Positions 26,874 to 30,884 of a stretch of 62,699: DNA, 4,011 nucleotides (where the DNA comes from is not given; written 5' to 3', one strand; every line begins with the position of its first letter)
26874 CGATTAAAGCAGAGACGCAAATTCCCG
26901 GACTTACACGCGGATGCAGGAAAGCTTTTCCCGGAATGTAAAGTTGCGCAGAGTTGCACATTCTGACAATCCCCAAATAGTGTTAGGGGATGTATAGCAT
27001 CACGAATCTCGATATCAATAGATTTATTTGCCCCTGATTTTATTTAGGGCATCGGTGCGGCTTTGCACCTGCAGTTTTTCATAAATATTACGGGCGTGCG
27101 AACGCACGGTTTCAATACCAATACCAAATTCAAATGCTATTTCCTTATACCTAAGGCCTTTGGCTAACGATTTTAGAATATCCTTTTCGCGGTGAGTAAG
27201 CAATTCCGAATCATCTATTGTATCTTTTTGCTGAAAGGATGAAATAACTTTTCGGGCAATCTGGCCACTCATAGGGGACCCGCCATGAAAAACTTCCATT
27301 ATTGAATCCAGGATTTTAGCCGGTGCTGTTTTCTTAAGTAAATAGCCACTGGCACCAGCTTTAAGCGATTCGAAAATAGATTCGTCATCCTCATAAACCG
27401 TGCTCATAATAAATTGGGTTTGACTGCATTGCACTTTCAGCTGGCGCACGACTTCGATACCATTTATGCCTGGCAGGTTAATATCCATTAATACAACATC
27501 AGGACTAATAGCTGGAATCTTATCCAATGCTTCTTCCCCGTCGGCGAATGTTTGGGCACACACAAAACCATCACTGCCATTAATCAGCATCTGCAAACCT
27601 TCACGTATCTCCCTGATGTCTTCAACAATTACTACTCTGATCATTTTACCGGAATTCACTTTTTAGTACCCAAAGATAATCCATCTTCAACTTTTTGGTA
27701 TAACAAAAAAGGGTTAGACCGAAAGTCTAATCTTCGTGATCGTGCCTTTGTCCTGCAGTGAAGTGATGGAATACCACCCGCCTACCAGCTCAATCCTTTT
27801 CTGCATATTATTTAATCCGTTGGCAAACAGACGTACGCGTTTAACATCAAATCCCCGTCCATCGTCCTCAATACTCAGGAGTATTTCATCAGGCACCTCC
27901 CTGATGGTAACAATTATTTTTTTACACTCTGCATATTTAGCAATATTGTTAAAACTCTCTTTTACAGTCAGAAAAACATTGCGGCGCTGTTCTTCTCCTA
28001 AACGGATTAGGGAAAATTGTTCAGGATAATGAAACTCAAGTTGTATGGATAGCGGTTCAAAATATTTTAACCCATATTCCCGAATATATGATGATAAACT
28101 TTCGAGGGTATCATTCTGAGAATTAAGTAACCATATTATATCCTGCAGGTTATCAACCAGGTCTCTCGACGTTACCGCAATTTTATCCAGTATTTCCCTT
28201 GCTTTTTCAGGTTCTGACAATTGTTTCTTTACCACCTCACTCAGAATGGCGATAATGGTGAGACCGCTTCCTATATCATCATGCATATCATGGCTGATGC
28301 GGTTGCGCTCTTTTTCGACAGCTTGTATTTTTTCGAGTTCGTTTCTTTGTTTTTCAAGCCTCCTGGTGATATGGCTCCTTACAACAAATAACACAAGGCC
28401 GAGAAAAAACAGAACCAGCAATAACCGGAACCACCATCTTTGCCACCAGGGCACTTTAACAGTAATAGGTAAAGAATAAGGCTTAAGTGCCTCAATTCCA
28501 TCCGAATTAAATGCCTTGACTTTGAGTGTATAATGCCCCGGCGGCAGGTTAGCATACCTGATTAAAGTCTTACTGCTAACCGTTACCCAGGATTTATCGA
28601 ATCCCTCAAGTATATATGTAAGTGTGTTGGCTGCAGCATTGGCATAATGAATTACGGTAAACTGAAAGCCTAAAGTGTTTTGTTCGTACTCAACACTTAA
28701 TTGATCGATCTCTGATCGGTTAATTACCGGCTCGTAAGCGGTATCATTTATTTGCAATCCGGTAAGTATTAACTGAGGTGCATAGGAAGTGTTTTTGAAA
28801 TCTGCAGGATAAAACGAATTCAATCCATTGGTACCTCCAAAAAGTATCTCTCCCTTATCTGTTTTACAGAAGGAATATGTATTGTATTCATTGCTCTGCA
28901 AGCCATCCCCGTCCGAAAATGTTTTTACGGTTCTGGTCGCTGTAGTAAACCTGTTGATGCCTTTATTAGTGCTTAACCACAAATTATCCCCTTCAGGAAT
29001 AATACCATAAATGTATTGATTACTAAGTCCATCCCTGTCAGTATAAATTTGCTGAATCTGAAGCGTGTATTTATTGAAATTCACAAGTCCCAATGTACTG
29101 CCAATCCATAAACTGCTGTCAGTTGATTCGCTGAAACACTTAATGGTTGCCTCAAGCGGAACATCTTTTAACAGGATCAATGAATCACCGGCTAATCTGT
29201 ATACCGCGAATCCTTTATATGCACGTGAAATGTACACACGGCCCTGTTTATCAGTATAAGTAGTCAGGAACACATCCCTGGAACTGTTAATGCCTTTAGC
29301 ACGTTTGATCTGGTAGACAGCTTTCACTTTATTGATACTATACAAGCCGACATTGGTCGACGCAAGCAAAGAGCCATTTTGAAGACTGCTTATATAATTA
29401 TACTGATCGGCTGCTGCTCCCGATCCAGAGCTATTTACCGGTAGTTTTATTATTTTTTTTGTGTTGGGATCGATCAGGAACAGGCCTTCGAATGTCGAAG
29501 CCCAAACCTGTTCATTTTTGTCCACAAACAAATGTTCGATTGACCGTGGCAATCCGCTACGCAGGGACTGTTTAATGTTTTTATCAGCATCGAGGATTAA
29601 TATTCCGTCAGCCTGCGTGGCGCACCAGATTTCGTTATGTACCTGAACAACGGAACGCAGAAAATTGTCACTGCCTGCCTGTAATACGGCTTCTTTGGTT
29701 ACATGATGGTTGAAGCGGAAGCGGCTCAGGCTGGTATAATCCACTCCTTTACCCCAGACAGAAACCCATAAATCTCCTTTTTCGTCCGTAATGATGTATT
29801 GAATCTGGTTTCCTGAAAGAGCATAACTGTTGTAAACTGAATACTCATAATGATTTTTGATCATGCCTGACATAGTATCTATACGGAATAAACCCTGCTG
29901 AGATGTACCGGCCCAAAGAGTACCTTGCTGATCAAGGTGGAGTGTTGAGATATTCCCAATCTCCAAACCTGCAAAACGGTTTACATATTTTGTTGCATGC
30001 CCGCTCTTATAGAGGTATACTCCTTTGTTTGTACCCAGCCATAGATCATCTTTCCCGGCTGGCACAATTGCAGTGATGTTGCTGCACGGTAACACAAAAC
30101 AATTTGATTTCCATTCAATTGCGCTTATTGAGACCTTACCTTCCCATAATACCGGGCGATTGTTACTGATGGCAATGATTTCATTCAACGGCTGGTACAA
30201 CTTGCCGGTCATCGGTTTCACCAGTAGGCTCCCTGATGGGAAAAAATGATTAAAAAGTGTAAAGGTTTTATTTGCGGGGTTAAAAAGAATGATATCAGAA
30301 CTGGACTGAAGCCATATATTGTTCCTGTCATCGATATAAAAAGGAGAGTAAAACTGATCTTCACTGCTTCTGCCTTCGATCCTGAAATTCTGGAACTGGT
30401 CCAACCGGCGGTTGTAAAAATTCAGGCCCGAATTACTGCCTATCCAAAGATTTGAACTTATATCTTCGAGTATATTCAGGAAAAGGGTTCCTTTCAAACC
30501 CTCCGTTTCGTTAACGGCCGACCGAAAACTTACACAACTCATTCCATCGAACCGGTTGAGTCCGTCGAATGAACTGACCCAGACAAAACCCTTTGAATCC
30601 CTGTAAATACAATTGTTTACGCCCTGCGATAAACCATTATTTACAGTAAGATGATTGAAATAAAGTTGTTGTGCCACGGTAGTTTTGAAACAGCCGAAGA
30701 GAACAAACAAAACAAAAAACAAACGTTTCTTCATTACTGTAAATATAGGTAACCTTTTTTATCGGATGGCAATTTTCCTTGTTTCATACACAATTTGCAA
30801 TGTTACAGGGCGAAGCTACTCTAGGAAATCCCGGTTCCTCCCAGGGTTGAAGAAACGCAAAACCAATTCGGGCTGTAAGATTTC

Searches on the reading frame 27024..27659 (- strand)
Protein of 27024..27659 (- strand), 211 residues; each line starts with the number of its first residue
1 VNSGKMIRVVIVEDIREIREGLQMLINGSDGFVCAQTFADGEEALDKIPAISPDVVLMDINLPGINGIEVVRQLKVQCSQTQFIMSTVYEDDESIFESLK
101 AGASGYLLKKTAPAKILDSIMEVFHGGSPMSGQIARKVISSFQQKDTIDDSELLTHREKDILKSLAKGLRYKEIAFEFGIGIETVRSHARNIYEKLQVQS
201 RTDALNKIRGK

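Call 65: search_protein_families(library=pfam, proteins=[window:27024-27659:-], max_evalue=0.001)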
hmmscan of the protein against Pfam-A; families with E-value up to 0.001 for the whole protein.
window:27024-27659:- (211 aa): 2 families
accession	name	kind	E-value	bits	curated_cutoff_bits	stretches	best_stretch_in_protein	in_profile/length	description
PF00072.30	Response_reg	-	5.1e-26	91.5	30.2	1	9-120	1-110/111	Response regulator receiver domain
PF00196.25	GerE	-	7.5e-15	54.7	23.5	1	153-204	2-53/57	Bacterial regulatory proteins, luxR family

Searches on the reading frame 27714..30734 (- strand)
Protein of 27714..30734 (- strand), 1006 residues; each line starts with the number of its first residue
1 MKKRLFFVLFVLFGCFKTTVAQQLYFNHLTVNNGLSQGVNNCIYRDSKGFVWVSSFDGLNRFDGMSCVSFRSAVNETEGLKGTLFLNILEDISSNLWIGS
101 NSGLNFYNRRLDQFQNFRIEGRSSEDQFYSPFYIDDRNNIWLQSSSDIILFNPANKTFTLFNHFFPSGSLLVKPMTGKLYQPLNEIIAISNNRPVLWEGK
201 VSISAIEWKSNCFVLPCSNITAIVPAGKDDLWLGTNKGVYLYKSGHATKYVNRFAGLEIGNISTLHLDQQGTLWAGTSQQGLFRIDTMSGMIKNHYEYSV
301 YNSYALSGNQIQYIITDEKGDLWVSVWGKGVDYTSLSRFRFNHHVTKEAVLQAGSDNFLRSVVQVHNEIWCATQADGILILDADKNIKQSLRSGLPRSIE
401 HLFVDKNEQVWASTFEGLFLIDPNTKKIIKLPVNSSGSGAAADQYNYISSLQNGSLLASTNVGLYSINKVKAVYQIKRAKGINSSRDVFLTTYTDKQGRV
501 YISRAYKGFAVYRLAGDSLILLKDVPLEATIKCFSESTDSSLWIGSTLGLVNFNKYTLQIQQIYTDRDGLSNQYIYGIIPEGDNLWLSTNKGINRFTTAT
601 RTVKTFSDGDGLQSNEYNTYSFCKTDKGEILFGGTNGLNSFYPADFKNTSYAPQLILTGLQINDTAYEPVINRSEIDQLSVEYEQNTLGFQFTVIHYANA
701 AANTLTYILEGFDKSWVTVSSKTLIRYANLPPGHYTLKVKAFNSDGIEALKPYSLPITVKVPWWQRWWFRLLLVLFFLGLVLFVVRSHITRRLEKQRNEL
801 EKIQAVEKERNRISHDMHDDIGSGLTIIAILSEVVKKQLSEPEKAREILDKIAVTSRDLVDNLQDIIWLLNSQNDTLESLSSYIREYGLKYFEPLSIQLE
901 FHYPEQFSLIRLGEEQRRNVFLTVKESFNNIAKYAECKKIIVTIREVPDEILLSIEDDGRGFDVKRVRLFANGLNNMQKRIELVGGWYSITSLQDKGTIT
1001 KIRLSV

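Call 65: search_protein_families(library=pfam, proteins=[window:27714-30734:-], max_evalue=0.001)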
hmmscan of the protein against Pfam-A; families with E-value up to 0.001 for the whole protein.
window:27714-30734:- (1006 aa): 5 families
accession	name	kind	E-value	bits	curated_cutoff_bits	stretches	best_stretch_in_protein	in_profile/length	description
PF07494.17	Reg_prop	-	6.1e-23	78.4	20.4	0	35-56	2-23/24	Two component regulator propeller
PF07495.19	Y_Y_Y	-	6.9e-15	55.1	26.6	1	699-760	4-65/65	Y_Y_Y domain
PF07730.19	HisKA_3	-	9.7e-13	48.9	24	1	809-872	1-65/68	Histidine kinase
PF02518.31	HATPase_c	-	3.4e-08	34.3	26.4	1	920-1004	6-107/111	Histidine kinase-, DNA gyrase B-, and HSP90-like ATPase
PF13581.12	HATPase_c_2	-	0.00073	20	27.4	0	910-966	22-83/127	Histidine kinase-like ATPase domain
